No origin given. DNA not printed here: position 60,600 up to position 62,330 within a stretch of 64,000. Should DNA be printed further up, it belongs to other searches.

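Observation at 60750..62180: Orphan Pup-ligase/deamidase (PafA/Dop) homolog with no Pup, Mpa or proteasome genes nearby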

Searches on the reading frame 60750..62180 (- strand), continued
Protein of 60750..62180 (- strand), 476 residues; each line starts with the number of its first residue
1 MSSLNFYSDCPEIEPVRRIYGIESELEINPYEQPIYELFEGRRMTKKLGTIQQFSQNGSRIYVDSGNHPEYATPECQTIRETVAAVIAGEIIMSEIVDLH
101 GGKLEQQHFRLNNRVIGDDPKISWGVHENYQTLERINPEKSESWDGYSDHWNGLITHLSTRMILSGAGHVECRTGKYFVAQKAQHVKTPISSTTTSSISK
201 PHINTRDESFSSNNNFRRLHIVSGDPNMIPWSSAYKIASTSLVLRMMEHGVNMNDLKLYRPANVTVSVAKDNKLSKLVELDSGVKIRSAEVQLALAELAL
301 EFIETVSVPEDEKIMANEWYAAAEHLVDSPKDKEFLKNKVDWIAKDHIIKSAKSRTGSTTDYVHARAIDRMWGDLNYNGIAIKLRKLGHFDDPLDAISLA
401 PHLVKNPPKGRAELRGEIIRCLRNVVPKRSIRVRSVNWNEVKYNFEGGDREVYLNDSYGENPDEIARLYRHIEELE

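Call 54: search_protein_families(library=ncbifam, proteins=[L010:7524-9941:+, L012:7466-9943:+, L028:4305-6176:+, L028:6352-8013:+, L028:8320-9807:+, L028:9791-11305:+, L049:99-1613:+, L049:3290-4675:+, L018:9806-11224:+, L010:10001-11443:+], max_evalue=0.00001)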
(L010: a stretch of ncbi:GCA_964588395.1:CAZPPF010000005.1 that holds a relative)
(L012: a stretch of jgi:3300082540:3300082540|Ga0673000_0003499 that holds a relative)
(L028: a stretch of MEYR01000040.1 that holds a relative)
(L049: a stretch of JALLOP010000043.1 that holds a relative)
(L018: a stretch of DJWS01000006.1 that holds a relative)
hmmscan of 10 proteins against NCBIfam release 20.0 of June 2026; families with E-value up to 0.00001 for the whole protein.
L010:7524-9941:+ (805 aa): 14 families
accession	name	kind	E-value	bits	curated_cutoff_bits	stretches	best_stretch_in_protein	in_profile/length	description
TIGR03346.1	chaperone_ClpB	equivalog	5.9e-126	421.9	1232.1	2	486-801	532-849/853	ATP-dependent chaperone ClpB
NF008118.0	PRK10865.1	equivalog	3.9e-107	359.2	1417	2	493-800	542-851/857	ATP-dependent chaperone ClpB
TIGR02639.1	ClpA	equivalog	3.3e-105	352.9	993.15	1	286-795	211-732/734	ATP-dependent Clp protease ATP-binding subunit ClpA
NF033606.1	heat_AAA_ClpK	exception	6.4e-96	322.2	1900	2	486-787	580-888/949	heat shock survival AAA family ATPase ClpK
NF033607.0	disagg_AAA_ClpG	exception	1.8e-92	310.8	1900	2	495-793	568-872/932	AAA family protein disaggregase ClpG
TIGR03345.1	VI_ClpV1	equivalog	4e-86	290.1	884.95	2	486-795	533-848/852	type VI secretion system ATPase TssH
NF008263.0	PRK11034.1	equivalog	2.4e-83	280.3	1350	1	170-798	94-736/758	ATP-dependent Clp protease ATP-binding subunit ClpA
NF003745.1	PRK05342.1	equivalog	1e-09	37.8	359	0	684-778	283-380/418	ATP-dependent Clp protease ATP-binding subunit ClpX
NF003229.0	PRK04195.1-5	equivalog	3.7e-08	32.5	280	0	522-627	20-114/413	replication factor C large subunit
TIGR03499.1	FlhF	equivalog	9.2e-07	29.1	174.15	0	488-574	135-223/286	flagellar biosynthesis GTPase FlhF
NF001679.0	PRK00440.1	equivalog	2.2e-06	27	303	0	535-629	27-116/322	replication factor C small subunit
TIGR02640.1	gas_vesic_GvpN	equivalog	3e-06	26.9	266.8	0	552-572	24-44/262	gas vesicle protein GvpN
TIGR00382.1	clpX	equivalog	4.7e-06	25.9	370.75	0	684-778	289-386/414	ATP-dependent protease ATP-binding subunit ClpX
NF047784.1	MadB_ATPase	equivalog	9.6e-06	25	475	0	552-585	36-66/298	MadB family AAA-type ATPase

L012:7466-9943:+ (825 aa): 17 families
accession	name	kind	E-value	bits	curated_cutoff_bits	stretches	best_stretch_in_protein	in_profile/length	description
TIGR03346.1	chaperone_ClpB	equivalog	3.5e-126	422.7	1232.1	2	499-819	526-848/853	ATP-dependent chaperone ClpB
NF008118.0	PRK10865.1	equivalog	5.8e-108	361.9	1417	2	498-818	529-850/857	ATP-dependent chaperone ClpB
TIGR02639.1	ClpA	equivalog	6e-107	358.7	993.15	1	305-815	211-733/734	ATP-dependent Clp protease ATP-binding subunit ClpA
NF033606.1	heat_AAA_ClpK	exception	3.2e-92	309.9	1900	2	509-818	584-900/949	heat shock survival AAA family ATPase ClpK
NF033607.0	disagg_AAA_ClpG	exception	1.9e-91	307.4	1900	2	505-815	559-875/932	AAA family protein disaggregase ClpG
TIGR03345.1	VI_ClpV1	equivalog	2.7e-87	293.9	884.95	2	501-804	529-838/852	type VI secretion system ATPase TssH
NF008263.0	PRK11034.1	equivalog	1.1e-83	281.5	1350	1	304-818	211-737/758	ATP-dependent Clp protease ATP-binding subunit ClpA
NF003745.1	PRK05342.1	equivalog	5.8e-13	48.5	359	1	706-797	286-380/418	ATP-dependent Clp protease ATP-binding subunit ClpX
NF047784.1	MadB_ATPase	equivalog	3.5e-10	39.5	475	0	571-604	36-66/298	MadB family AAA-type ATPase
NF003229.0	PRK04195.1-5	equivalog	5.8e-09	35.1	280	0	568-646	44-114/413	replication factor C large subunit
TIGR00382.1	clpX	equivalog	3.4e-08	32.9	370.75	0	703-797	289-386/414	ATP-dependent protease ATP-binding subunit ClpX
NF038214.1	IS21_help_AAA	equivalog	2.4e-07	30.7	200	0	300-359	90-148/232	IS21-like element helper ATPase IstB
TIGR00390.1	hslU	equivalog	4.3e-07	29.2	362.45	0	538-591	12-70/441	ATP-dependent protease ATPase subunit HslU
NF005304.0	PRK06835.1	equivalog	6.2e-07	28.8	215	0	289-326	172-209/330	ATP-binding protein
TIGR03499.1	FlhF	equivalog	8.1e-07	29.3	174.15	0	525-582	153-212/286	flagellar biosynthesis GTPase FlhF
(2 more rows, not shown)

L028:4305-6176:+ (623 aa): 2 families
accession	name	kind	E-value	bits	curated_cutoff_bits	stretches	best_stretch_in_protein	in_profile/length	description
TIGR03688.1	depupylase_Dop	equivalog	3.3e-81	273.5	492.3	1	170-597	81-480/485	depupylase/deamidase Dop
TIGR03686.1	pupylate_PafA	equivalog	3.5e-72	243.5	551.3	1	171-575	43-433/457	Pup--protein ligase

L028:6352-8013:+ (553 aa): 2 families
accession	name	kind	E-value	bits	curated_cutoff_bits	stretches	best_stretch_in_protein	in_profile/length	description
TIGR03686.1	pupylate_PafA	equivalog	5.8e-68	229.6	551.3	1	17-490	1-431/457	Pup--protein ligase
TIGR03688.1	depupylase_Dop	equivalog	3.1e-57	194.4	492.3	1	70-501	83-468/485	depupylase/deamidase Dop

L028:8320-9807:+ (495 aa): 2 families
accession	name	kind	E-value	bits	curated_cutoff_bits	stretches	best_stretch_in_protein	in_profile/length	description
TIGR03686.1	pupylate_PafA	equivalog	6e-52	176.8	551.3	1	5-440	1-419/457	Pup--protein ligase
TIGR03688.1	depupylase_Dop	equivalog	5.9e-45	153.9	492.3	1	52-432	82-439/485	depupylase/deamidase Dop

L028:9791-11305:+ (504 aa): 2 families
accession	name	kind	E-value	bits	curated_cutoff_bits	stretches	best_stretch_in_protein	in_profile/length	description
TIGR03686.1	pupylate_PafA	equivalog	4.2e-65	220.2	551.3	1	68-492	44-451/457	Pup--protein ligase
TIGR03688.1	depupylase_Dop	equivalog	2.5e-57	194.8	492.3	1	70-460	85-450/485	depupylase/deamidase Dop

L049:99-1613:+ (504 aa): 2 families
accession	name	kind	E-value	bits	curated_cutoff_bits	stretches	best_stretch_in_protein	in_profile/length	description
TIGR03688.1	depupylase_Dop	equivalog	3.2e-94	316.4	492.3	1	5-463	2-463/485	depupylase/deamidase Dop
TIGR03686.1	pupylate_PafA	equivalog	7.5e-80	268.8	551.3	1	61-457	28-427/457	Pup--protein ligase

L049:3290-4675:+ (461 aa): 2 families
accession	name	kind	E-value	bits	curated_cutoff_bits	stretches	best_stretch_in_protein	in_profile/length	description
TIGR03688.1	depupylase_Dop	equivalog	1.5e-71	241.6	492.3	1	32-448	77-481/485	depupylase/deamidase Dop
TIGR03686.1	pupylate_PafA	equivalog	6e-70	236.2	551.3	1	29-451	35-456/457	Pup--protein ligase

L018:9806-11224:+ (472 aa): 2 families
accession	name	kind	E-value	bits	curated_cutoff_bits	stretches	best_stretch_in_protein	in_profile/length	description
TIGR03686.1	pupylate_PafA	equivalog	9.8e-65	219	551.3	1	55-461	33-454/457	Pup--protein ligase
TIGR03688.1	depupylase_Dop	equivalog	1.5e-57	195.5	492.3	1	68-442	85-458/485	depupylase/deamidase Dop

L010:10001-11443:+ (480 aa): 2 families
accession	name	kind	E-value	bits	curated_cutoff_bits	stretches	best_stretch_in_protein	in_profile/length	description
TIGR03686.1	pupylate_PafA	equivalog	5e-65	219.9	551.3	1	11-456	2-443/457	Pup--protein ligase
TIGR03688.1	depupylase_Dop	equivalog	1.2e-53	182.6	492.3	1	41-449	76-459/485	depupylase/deamidase Dop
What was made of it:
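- On PafA (Pup-protein ligase, TIGR03686 equivalog): Clade members L010 and L018 score about 219 bits (call 54).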

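Call 55: find_encoding_contigs(protein=P0349, flank=8000, max_places=1)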
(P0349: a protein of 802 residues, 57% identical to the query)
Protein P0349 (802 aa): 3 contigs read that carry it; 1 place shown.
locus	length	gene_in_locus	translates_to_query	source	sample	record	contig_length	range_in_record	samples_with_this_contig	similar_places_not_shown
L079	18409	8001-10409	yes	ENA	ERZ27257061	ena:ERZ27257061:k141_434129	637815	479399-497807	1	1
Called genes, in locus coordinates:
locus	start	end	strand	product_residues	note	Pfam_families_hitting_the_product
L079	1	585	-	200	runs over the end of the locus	PF04203:Sortase (weak)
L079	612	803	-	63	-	-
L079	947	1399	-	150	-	PF00293:NUDIX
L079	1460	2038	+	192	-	PF04307:YdjM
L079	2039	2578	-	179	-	-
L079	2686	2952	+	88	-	-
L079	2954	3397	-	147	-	PF01475:FUR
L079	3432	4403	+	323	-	-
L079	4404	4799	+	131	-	-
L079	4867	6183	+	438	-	PF03816:LytR_cpsA_psr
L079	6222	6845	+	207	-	-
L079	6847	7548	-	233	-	-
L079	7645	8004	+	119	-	-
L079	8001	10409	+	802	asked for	PF12775:AAA_7 (faint), PF13191:AAA_16 (faint), PF00004:AAA (weak), PF17871:AAA_lid_9, PF00004:AAA, PF07724:AAA_2, PF07728:AAA_5, PF10431:ClpB_D2-small, +6 more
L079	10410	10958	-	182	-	PF00293:NUDIX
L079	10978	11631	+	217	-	-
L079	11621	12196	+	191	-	PF01864:CarS-like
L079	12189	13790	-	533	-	PF00535:Glycos_transf_2, PF13506:Glyco_transf_21, PF13641:Glyco_tranf_2_3, PF13632:Glyco_trans_2_3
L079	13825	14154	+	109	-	-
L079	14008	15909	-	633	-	-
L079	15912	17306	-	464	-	-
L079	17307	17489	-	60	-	-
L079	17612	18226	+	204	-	PF07884:VKOR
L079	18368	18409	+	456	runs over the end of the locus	PF01566:Nramp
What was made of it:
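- In L079 the ATPase sits in an unrelated context (call 55).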

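Call 56: find_encoding_contigs(protein=P0303, flank=8000, max_places=4)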
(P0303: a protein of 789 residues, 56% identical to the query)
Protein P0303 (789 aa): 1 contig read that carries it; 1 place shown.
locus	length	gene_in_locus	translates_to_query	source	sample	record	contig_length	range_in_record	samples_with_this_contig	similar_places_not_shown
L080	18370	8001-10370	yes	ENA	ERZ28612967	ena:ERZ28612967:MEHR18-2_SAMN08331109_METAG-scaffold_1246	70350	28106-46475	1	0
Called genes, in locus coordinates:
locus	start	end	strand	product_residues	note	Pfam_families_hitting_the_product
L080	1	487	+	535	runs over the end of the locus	PF06418:CTP_synth_N, PF00117:GATase, PF07722:Peptidase_C26 (faint)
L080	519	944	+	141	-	PF00072:Response_reg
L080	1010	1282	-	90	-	PF01016:Ribosomal_L27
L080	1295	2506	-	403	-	PF01555:N6_N4_Mtase (weak)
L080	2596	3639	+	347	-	PF03706:LPG_synthase_TM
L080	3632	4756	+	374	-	PF13742:tRNA_anti_2, PF02601:Exonuc_VII_L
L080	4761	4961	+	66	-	PF02609:Exonuc_VII_S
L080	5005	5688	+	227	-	-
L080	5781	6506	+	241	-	-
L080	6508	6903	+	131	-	PF00072:Response_reg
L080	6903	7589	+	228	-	PF11967:RecO_N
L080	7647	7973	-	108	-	-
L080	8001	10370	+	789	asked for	PF00004:AAA, PF00158:Sigma54_activat (faint), PF12775:AAA_7 (faint), PF17871:AAA_lid_9 (weak), PF00004:AAA, PF07724:AAA_2, PF07728:AAA_5, PF10431:ClpB_D2-small, +3 more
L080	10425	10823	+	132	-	-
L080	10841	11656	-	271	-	-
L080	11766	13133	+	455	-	PF28494:GlyRS_ins_1 (faint), PF00587:tRNA-synt_2b, PF03129:HGTP_anticodon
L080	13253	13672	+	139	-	PF00075:RNase_H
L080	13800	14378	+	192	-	-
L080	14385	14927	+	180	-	PF10502:Peptidase_S26 (weak)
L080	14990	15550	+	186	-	PF01936:NYN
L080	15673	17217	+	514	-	PF01443:Viral_helicase1 (faint), PF05970:PIF1, PF13245:AAA_19, PF13401:AAA_22 (weak), PF13604:AAA_30, PF21530:Pif1_2B_dom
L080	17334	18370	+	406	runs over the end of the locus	PF00232:Glyco_hydro_1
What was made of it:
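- Its distribution among Saccharibacteria is patchy: L080 has the same synteny but lacks the gene (call 56).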

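Call 61: search_protein_families(library=pfam, proteins=[L018:8803-9435:+, L018:9522-9761:-, L018:11227-12918:-, L018:12932-14011:-, L018:8369-8773:-, L018:7968-8303:-, L056:977-1258:+, L056:1242-1526:+, L056:2689-4356:-, L056:405-911:+], max_evalue=0.01)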
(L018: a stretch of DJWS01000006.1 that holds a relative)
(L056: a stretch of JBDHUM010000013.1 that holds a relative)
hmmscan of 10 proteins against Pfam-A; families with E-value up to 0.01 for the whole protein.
L018:8803-9435:+ (210 aa): 1 family
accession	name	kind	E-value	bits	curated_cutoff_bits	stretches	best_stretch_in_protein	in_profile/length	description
PF00730.31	HhH-GPD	-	3.3e-21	76.1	26.2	1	45-184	1-102/108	HhH-GPD superfamily base excision DNA repair protein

L018:9522-9761:- (79 aa): 0 families

L018:11227-12918:- (563 aa): 3 families
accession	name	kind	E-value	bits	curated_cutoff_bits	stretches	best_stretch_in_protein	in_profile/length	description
PF00873.25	ACR_tran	-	2.1e-49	168.6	28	2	337-498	852-1018/1021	AcrB/AcrD/AcrF family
PF03176.21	MMPL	-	6.6e-08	32.3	20.5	1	339-494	135-296/333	MMPL family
PF02355.23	SecD_SecF_C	-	1.6e-06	28.1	20.5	1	347-486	31-172/189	Protein export membrane protein SecD/SecF, C-terminal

L018:12932-14011:- (359 aa): 1 family
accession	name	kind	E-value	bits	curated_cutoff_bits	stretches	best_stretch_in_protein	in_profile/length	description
PF00873.25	ACR_tran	-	7.5e-22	77.3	28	2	236-348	277-389/1021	AcrB/AcrD/AcrF family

L018:8369-8773:- (134 aa): 0 families

L018:7968-8303:- (111 aa): 0 families

L056:977-1258:+ (93 aa): 1 family
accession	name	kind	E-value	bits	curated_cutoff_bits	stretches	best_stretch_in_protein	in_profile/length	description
PF00462.30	Glutaredoxin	-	3e-13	50.2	22.9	1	11-72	1-60/60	Glutaredoxin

L056:1242-1526:+ (94 aa): 0 families

L056:2689-4356:- (555 aa): 13 families
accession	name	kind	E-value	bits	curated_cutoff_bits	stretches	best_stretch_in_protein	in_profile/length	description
PF00005.33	ABC_tran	-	1.8e-41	142.4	25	2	26-191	2-137/137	ABC transporter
PF13304.12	AAA_21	-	4.1e-19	70.2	27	2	433-540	193-301/304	AAA domain, putative AbiEii toxin, Type IV TA system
PF02463.25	SMC_N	-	5.1e-09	36.3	40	1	162-232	136-212/220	RecF/RecN/SMC N terminal domain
PF13555.12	AAA_29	-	1.5e-06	28.3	27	0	373-403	12-45/61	P-loop containing region of AAA domain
PF01926.29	MMR_HSR1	-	1.2e-05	25.9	21.9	0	37-58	1-22/113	50S ribosome-binding GTPase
PF12848.13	ABC_tran_Xtn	-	2.6e-05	24.7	25.9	1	229-306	1-76/85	ABC transporter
PF00931.28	NB-ARC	-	4.8e-05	23.2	23.5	0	384-418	19-53/248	NB-ARC domain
PF13401.12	AAA_22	-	0.00015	22.5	27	0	388-525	10-108/130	AAA domain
PF03193.22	RsgA_GTPase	-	0.00016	22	30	0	36-67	107-138/174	RsgA GTPase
PF00006.31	ATP-synt_ab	-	0.00027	21.1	29.5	0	30-56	9-35/213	ATP synthase alpha/beta family, nucleotide-binding domain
PF13191.12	AAA_16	-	0.00081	20.4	32.6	0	383-418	24-60/167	AAA ATPase domain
PF02421.24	FeoB_N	-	0.0044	17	27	0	37-60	2-25/156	Ferrous iron transport protein B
PF05729.18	NACHT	-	0.0081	16.4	26.7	0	386-406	3-23/167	NACHT domain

L056:405-911:+ (168 aa): 0 families

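Call 66: search_protein_families(library=padloc, proteins=[window:60750-62180:-, L010:7524-9941:+, L010:11499-11717:+, L013:9564-9881:+], max_evalue=0.001)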
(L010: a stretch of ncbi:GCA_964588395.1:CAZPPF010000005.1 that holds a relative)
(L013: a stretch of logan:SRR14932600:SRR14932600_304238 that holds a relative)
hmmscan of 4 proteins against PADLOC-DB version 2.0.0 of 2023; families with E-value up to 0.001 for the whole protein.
window:60750-62180:- (476 aa): 0 families

L010:7524-9941:+ (805 aa): 8 families
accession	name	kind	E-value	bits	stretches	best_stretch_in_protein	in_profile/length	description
PDLC03838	DolB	-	1e-26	92.1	2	486-670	105-282/375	-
PDLC04606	PDC-M37B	-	6.2e-25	86.2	1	547-676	172-304/390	-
PDLC04605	PDC-M37B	-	3.2e-20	70.7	1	552-676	307-434/518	-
PDLC00915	TRIP13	-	2.1e-10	38.5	1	282-364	64-148/302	TRIP13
PDLC04140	mad8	-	2e-07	28.8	0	553-621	31-70/314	mads_8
PDLC00914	TRIP13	-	0.00066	17.2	0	268-318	58-108/302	TRIP13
PDLC02196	IetA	-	0.00094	16.7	0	513-572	93-145/374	-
PDLC01994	RtcR_PspF1--CARF_AAA_HTH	-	0.00096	16.3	0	506-666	140-300/468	-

L010:11499-11717:+ (72 aa): 0 families

L013:9564-9881:+ (105 aa): 0 families

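Call 70: predict_structure(alignment_id=A1)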
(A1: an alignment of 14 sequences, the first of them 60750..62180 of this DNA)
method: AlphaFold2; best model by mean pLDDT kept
length: 476 residues; sequences in the alignment: 14
mean_pLDDT: 83.7   pTM: 0.90
mean pLDDT of the five models: 83.7, 82.6, 82.2, 79.7, 73.7
residues with pLDDT >= 90: 233; 70-90: 154; 50-70: 69; < 50: 20
segments of 3 or more residues with pLDDT < 50: 1-5, 8-10, 118-120, 142-147
pLDDT, mean of each block of 10 residues (from residue 1): 41 76 82 58 64 90 79 95 97 81 56 63 76 78 50 91 93 85 85 64 76 78 90 97 91 90 93 92 95 97 92 98 94 92 94 68 84 89 95 98 94 93 81 88 86 90 92 89
secondary structure, 60 per line:
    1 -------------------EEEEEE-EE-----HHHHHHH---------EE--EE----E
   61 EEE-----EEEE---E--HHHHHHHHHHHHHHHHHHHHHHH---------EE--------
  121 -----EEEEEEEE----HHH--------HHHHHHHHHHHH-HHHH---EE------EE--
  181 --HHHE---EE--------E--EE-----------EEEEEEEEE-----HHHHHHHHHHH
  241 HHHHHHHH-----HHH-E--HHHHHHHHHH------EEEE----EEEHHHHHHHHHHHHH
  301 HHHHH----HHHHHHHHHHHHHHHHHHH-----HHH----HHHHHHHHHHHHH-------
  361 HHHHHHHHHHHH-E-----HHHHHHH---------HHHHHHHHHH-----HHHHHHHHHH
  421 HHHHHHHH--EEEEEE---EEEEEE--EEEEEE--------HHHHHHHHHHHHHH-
elements in order: E20-25 H34-40 E60-63 E69-72 H79-101 E126-133 H149-160 H162-165 E216-224 H230-248 H261-270 E277-280 E285-287 H288-305 H310-328 H341-353 H361-372 H380-386 H396-405 H411-428 E431-436 E440-445 E448-453 H462-475
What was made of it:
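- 61581..61628 (-): Alpha-loop region (aa 185-200, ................). It matches only 4 of 9 PafA signature residues and none of the Dop residues. K200 replaces PafA R201. DSSP on the model shows mostly coil here, with pLDDT 64-85 (call 70).
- On PafA/Dop superfamily (Pfam PF03136 Pup_ligase): AlphaFold model with pLDDT 83.7 and pTM 0.90 (call 70).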
